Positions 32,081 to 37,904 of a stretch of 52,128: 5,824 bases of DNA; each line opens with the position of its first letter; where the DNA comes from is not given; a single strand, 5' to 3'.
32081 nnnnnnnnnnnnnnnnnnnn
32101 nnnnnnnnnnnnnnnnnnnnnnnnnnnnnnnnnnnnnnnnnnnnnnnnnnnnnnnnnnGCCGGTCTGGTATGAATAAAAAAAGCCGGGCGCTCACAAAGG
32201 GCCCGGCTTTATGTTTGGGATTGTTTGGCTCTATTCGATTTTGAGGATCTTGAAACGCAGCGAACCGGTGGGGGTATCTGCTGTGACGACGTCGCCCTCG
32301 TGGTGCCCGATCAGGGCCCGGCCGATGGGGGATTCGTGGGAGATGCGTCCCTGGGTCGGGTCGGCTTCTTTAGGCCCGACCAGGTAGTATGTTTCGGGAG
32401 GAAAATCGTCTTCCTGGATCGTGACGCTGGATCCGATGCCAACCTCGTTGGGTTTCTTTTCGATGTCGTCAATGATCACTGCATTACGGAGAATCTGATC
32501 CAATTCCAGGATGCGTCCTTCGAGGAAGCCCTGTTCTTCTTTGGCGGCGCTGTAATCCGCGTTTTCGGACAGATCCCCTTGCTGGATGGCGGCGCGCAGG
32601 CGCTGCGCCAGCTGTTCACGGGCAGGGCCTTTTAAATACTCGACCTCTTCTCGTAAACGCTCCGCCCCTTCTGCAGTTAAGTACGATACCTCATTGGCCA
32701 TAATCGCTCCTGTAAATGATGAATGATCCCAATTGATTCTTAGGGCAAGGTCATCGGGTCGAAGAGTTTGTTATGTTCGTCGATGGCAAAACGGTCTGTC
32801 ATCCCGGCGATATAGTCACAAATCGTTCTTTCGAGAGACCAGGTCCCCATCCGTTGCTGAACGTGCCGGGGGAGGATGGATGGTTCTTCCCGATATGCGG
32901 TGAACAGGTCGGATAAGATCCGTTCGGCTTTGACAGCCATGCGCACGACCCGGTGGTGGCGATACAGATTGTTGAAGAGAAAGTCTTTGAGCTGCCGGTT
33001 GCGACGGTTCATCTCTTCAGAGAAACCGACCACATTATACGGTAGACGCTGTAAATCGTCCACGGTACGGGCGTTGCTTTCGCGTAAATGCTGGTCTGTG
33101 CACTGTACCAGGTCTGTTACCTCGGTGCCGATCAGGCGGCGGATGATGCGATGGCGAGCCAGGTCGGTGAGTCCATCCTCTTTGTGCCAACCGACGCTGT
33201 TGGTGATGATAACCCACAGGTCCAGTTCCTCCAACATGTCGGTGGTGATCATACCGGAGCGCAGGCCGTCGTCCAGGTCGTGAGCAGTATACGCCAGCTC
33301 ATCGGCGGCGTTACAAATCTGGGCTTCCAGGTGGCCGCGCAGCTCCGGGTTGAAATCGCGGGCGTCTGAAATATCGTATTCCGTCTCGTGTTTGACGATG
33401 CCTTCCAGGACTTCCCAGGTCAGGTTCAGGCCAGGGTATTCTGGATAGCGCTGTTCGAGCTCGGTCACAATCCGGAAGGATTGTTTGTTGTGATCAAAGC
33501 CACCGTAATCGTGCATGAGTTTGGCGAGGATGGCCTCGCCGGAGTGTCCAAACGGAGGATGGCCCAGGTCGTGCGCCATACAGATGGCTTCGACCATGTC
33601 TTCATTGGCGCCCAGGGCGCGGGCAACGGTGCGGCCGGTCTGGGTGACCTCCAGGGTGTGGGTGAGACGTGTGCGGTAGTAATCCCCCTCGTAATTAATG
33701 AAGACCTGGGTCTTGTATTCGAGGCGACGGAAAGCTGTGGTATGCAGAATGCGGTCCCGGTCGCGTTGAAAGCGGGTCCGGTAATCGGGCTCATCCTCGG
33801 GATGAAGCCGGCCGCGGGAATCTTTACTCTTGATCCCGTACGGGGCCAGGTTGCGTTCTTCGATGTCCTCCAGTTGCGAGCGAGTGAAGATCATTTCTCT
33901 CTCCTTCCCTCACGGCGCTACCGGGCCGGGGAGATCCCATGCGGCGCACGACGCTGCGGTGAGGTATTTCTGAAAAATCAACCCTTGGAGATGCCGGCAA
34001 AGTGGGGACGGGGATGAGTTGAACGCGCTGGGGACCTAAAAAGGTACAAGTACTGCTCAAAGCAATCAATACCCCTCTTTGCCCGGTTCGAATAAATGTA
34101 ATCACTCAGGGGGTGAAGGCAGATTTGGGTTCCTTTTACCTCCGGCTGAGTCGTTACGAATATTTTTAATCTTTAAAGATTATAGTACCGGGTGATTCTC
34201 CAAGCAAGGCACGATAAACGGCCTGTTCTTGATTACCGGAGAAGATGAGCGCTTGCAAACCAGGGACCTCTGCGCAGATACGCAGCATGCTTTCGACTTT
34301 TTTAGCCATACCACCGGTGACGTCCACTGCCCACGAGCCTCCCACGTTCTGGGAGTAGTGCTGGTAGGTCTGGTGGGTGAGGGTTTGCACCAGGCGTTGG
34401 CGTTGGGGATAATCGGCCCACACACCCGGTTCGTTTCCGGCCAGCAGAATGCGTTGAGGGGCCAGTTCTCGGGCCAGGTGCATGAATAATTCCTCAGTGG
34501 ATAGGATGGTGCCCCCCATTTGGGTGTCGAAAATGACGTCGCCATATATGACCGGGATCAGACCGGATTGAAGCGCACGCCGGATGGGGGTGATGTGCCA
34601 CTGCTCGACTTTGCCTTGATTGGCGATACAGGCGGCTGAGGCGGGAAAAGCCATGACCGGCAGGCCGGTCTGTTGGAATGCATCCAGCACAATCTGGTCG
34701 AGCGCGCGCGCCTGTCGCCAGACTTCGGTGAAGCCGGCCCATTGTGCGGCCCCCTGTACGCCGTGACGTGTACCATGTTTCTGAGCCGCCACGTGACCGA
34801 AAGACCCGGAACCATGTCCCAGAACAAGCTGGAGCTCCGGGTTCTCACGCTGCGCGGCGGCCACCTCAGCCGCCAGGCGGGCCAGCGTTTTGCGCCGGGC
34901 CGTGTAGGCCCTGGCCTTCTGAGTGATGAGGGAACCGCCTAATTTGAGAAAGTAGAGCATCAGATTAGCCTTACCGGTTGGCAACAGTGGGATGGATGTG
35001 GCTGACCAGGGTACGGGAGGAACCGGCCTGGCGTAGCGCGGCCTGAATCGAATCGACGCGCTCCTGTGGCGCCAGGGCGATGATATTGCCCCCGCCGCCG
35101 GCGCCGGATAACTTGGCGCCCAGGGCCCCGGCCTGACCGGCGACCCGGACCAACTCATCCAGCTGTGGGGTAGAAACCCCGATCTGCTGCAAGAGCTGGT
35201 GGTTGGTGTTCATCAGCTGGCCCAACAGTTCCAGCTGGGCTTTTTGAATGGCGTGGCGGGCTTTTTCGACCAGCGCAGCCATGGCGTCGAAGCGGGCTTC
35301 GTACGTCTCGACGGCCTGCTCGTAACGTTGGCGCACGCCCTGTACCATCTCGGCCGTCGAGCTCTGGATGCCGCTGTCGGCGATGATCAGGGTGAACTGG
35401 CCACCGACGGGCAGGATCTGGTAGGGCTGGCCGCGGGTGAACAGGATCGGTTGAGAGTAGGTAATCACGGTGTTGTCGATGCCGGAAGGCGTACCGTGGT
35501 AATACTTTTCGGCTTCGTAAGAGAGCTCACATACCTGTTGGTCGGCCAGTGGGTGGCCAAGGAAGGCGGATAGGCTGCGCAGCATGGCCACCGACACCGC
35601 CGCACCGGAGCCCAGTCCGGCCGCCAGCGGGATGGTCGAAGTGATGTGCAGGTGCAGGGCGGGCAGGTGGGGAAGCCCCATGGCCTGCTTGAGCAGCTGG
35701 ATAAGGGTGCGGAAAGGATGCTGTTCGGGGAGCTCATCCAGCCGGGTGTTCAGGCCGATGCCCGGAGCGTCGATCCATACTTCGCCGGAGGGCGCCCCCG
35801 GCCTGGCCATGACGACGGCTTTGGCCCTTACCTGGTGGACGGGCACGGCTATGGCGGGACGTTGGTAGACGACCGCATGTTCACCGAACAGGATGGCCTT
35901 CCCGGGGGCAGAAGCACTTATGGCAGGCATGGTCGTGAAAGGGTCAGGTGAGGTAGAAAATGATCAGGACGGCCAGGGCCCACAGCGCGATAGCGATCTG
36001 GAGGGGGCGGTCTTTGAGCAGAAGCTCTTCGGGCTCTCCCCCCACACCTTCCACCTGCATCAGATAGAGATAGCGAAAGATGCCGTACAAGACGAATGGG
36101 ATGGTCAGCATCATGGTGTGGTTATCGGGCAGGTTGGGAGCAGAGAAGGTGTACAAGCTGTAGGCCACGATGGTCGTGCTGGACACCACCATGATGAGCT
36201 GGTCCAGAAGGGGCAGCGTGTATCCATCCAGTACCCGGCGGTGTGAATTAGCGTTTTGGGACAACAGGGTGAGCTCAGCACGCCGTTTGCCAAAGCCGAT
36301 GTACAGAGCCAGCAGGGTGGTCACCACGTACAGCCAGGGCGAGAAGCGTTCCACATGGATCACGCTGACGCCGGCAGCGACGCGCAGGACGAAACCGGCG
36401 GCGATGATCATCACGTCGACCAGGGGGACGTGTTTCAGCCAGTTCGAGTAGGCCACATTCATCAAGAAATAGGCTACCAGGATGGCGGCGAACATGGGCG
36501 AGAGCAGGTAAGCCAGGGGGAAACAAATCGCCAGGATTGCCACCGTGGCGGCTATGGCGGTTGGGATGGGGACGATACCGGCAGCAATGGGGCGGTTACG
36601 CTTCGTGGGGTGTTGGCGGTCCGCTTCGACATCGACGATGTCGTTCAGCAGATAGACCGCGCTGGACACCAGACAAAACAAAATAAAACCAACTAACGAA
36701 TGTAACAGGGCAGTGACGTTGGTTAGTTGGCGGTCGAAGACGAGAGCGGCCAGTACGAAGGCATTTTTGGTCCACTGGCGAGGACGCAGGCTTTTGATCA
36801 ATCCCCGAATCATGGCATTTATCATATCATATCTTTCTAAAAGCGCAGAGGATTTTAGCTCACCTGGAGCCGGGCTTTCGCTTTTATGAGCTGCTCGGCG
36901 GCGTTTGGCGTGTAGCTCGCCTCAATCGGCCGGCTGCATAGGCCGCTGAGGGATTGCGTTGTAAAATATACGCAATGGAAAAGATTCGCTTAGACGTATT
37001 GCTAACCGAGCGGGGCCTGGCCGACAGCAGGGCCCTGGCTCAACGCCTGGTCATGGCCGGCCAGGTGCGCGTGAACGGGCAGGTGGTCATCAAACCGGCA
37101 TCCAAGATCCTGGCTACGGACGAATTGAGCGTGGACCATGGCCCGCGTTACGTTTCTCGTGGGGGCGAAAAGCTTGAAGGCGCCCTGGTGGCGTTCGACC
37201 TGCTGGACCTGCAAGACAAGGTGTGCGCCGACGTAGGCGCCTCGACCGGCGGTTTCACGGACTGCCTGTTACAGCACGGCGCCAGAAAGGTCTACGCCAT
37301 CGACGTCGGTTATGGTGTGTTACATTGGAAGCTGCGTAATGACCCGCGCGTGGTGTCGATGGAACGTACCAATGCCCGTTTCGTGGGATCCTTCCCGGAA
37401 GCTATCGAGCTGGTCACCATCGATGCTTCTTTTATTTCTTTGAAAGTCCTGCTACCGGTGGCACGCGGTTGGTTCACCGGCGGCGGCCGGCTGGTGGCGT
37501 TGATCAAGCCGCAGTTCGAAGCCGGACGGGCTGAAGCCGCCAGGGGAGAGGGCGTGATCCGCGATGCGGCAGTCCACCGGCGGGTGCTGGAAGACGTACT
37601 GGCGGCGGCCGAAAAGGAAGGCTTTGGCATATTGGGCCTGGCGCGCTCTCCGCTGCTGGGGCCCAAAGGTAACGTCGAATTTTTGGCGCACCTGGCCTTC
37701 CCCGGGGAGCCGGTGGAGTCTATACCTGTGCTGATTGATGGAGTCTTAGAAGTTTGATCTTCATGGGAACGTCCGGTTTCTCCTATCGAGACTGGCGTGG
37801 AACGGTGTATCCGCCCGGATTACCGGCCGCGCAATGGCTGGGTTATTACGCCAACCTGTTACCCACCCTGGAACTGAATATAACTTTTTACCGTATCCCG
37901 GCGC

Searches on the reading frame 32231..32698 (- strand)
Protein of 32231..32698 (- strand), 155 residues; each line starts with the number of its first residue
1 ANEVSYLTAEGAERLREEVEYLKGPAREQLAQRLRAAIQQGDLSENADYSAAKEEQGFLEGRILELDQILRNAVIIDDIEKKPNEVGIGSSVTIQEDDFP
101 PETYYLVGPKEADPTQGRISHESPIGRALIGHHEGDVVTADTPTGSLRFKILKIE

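Call 32: search_protein_families(library=pfam, proteins=[window:32231-32698:-], max_evalue=0.00001)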
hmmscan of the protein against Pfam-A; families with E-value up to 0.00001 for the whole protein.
window:32231-32698:- (155 aa): 2 families
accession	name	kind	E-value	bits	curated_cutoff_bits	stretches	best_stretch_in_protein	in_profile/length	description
PF03449.20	GreA_GreB_N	-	1.7e-25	89.4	24.5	1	6-75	2-71/71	Transcription elongation factor, N-terminal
PF01272.25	GreA_GreB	-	1.4e-24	86.3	26.9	1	84-155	4-76/77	Transcription elongation factor, GreA/GreB, C-term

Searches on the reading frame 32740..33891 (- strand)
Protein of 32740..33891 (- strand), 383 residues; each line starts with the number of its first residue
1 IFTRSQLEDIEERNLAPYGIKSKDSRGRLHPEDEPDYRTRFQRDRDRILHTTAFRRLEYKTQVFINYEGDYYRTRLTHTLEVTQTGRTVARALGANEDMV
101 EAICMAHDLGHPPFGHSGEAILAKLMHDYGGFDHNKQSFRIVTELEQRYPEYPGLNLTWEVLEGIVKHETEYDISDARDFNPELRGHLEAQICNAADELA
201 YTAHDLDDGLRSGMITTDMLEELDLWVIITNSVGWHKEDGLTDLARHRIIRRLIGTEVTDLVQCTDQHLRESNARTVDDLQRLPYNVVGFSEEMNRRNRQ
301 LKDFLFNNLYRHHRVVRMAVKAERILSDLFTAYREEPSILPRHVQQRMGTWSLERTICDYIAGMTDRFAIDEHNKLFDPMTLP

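Call 32: search_protein_families(library=pfam, proteins=[window:32740-33891:-], max_evalue=0.00001)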
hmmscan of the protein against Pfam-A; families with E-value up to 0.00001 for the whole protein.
window:32740-33891:- (383 aa): 2 families
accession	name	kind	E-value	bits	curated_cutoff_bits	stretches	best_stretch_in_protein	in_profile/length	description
PF13286.11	HD_assoc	-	4.3e-28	98.1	22.2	1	288-374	1-90/91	Phosphohydrolase-associated domain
PF01966.28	HD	-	3.2e-15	56.9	22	1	75-200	1-114/116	HD domain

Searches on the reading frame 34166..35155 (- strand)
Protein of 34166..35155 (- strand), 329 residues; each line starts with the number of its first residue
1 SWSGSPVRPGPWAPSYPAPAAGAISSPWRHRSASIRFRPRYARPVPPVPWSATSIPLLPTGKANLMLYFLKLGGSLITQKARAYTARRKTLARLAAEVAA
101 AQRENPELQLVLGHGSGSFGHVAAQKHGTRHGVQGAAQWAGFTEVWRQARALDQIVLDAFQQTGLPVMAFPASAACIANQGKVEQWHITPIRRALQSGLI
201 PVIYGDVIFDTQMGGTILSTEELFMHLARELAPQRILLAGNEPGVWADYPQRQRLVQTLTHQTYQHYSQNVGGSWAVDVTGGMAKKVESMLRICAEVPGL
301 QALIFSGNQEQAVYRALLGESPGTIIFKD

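Call 32: search_protein_families(library=pfam, proteins=[window:34166-35155:-], max_evalue=0.00001)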
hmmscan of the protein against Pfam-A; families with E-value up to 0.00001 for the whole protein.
window:34166-35155:- (329 aa): 1 family
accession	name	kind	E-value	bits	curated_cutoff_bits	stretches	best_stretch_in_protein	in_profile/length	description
PF00696.33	AA_kinase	-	9.7e-26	91.4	24.9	1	68-296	3-225/234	Amino acid kinase family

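Call 46: search_protein_families(library=ncbifam, proteins=[window:34166-35155:-], max_evalue=0.001)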
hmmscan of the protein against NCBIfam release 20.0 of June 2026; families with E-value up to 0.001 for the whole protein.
window:34166-35155:- (329 aa): 6 families
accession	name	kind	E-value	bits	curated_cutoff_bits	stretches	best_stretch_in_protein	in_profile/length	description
NF040647.1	IPPK_Arch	equivalog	4.9e-52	176.7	120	1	70-326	3-259/259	isopentenyl phosphate kinase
NF000338.1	fomA_AB016934.1.gene6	equivalog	4.6e-09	35.7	550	1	70-307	8-235/266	fosfomycin resistance kinase FomA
NF000122.1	485965_fosC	equivalog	7e-07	29.5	350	1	159-288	16-142/182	fosfomycin resistance kinase FosC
TIGR00761.1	argB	equivalog_domain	2e-05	24.2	151.3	1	180-293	117-221/231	acetylglutamate kinase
NF010659.0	PRK14058.1-1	equivalog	8.1e-05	21.9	223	1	181-325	133-265/267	[LysW]-aminoadipate kinase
TIGR02075.1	pyrH_bact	equivalog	0.00038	20.1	243.9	0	70-326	6-232/233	UMP kinase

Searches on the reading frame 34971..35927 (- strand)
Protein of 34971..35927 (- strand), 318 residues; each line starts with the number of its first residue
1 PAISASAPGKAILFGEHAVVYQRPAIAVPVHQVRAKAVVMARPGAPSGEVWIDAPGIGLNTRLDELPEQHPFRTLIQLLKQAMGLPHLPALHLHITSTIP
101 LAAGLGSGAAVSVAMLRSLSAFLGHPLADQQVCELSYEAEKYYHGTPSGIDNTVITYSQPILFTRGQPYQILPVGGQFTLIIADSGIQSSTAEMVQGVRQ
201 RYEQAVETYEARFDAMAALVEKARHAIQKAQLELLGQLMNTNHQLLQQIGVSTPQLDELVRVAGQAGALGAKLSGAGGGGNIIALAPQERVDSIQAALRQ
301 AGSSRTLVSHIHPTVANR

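Call 32: search_protein_families(library=pfam, proteins=[window:34971-35927:-], max_evalue=0.00001)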
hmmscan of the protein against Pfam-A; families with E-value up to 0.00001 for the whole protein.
window:34971-35927:- (318 aa): 2 families
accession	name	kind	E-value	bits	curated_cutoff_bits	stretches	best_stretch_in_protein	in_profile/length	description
PF00288.32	GHMP_kinases_N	-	3.7e-19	69.2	22.3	1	75-157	6-84/87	GHMP kinases N terminal domain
PF08544.19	GHMP_kinases_C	-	4.4e-18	65.9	21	1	224-302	2-83/85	GHMP kinases C terminal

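Call 46: search_protein_families(library=ncbifam, proteins=[window:34971-35927:-], max_evalue=0.001)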
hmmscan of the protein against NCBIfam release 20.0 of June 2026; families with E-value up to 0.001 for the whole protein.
window:34971-35927:- (318 aa): 17 families
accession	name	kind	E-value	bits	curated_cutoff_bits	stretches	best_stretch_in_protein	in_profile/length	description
TIGR00549.1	mevalon_kin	equivalog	1.6e-78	264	163.05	1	7-285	1-276/276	mevalonate kinase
NF003036.0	PRK03926.1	equivalog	5.6e-64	216.1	403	1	3-305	2-286/302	mevalonate kinase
NF003006.0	PRK03817.1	equivalog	3.5e-25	88.7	443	2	220-301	246-328/352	galactokinase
NF001816.0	PRK00555.1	equivalog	2.4e-18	66.3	509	2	220-304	257-342/363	galactokinase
TIGR00131.1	gal_kin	equivalog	1.9e-17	63.3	226.65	1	221-300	283-364/388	galactokinase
NF003472.0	PRK05101.1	equivalog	4.9e-17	61.9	499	2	220-305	275-363/382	galactokinase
TIGR01220.1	Pmev_kin_Gr_pos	equivalog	8.6e-16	57.9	165.7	2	172-290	210-333/358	phosphomevalonate kinase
NF003705.0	PRK05322.1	equivalog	1.2e-15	57.2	385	1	220-299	281-362/388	galactokinase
TIGR00191.1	thrB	equivalog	3.6e-13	49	168.25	1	86-296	77-274/304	homoserine kinase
NF002288.1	PRK01212.1-4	equivalog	6.7e-13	48.3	194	1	90-312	76-292/303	homoserine kinase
NF009948.0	PRK13412.1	equivalog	2.6e-09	35.3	721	1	193-288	841-939/974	bifunctional fucokinase/fucose-1-phosphate guanylyltransferase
NF002870.0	PRK03188.1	equivalog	4.1e-09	35.5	286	1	78-311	83-296/310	4-(cytidine 5'-diphospho)-2-C-methyl-D-erythritol kinase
NF049969.1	GlMnHpPKinHddA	equivalog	5.9e-09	35.8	600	0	223-302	239-321/338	D-glycero-D-manno-heptose 7-phosphate kinase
NF011202.0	PRK14608.1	equivalog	2.1e-08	33.8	204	1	77-278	81-259/294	4-(cytidine 5'-diphospho)-2-C-methyl-D-erythritol kinase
NF040957.1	Arch_PMK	equivalog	5.1e-07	29.5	500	1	103-294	92-293/316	phosphomevalonate kinase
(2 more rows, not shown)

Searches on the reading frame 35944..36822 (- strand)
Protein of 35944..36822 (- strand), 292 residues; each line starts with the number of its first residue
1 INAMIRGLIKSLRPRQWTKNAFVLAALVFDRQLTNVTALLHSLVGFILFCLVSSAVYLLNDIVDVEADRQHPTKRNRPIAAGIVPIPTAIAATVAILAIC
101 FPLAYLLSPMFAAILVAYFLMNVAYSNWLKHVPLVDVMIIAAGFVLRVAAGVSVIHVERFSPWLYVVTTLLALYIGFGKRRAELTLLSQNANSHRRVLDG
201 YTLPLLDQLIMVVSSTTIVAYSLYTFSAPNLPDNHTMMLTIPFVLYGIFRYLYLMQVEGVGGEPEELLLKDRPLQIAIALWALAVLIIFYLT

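Call 32: search_protein_families(library=pfam, proteins=[window:35944-36822:-], max_evalue=0.00001)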
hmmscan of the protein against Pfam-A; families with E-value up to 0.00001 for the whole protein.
window:35944-36822:- (292 aa): 1 family
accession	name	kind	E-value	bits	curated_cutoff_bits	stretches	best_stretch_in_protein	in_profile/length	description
PF01040.23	UbiA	-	3.2e-21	76.2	34.2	1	39-173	19-152/250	UbiA prenyltransferase family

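Call 46: search_protein_families(library=ncbifam, proteins=[window:35944-36822:-], max_evalue=0.001)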
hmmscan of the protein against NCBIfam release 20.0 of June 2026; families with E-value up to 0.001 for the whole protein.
window:35944-36822:- (292 aa): 16 families
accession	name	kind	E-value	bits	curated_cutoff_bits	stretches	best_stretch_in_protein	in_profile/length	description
NF008977.0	PRK12324.1-2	equivalog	1.9e-82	277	234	1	7-291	4-289/297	decaprenyl-phosphate phosphoribosyltransferase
NF008978.0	PRK12324.1-4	equivalog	1.9e-77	260.4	207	1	4-291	31-321/322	decaprenyl-phosphate phosphoribosyltransferase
NF008976.0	PRK12324.1-1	equivalog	3.8e-59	200.5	474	1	3-290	16-304/306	decaprenyl-phosphate phosphoribosyltransferase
NF006088.0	PRK08238.1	equivalog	2.6e-56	191.3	351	1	4-287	191-478/482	UbiA family prenyltransferase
NF009523.0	PRK12884.1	equivalog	3.3e-13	49.5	269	1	21-174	22-166/279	prenyltransferase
TIGR01473.1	cyoE_ctaB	equivalog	1.6e-08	34.7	210.3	1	31-139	28-136/281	heme o synthase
NF035940.1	prenyl_rel_EboC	equivalog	3.3e-07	30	250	1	23-195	18-184/292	UbiA-like protein EboC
NF009609.0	PRK13106.1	equivalog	3.8e-07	29.8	349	1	43-172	53-189/301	prenyltransferase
NF009522.0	PRK12883.1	equivalog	4.7e-07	29.6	353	1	23-142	23-137/279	geranylgeranylglycerol-phosphate geranylgeranyltransferase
NF009521.0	PRK12882.1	equivalog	1.3e-06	27.8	296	1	5-141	5-138/280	geranylgeranylglycerol-phosphate geranylgeranyltransferase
TIGR01475.1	ubiA_other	subfamily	1.9e-05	24.3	180.8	1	31-171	30-169/282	UbiA-like polyprenyltransferase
TIGR01474.1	ubiA_proteo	equivalog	3e-05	23.7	275.45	1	22-169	27-171/282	4-hydroxybenzoate octaprenyltransferase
NF003349.0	PRK04375.1-2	equivalog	8.4e-05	21.9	246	1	25-137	47-158/318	heme o synthase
NF009524.0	PRK12886.1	equivalog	0.00011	21.7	387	1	41-136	41-138/291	prenyltransferase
NF005742.0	PRK07566.1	equivalog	0.00011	21.4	313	1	38-168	63-196/315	chlorophyll synthase ChlG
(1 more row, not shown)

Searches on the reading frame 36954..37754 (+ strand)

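Call 8: search_protein_families(library=pfam, proteins=[window:36954-37754:+], max_evalue=0.001)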
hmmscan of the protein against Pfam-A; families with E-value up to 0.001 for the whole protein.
window:36954-37754:+ (267 aa): 3 families
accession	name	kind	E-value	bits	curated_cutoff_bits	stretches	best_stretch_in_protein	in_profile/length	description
PF01728.25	FtsJ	-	2.4e-38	132.3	24.1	1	66-248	1-180/181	FtsJ-like methyltransferase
PF01479.30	S4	-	1.8e-12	47.2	22.8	1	12-57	2-47/48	S4 domain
PF13275.11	S4_2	-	5.2e-05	23.5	24.6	1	7-62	5-59/65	S4 domain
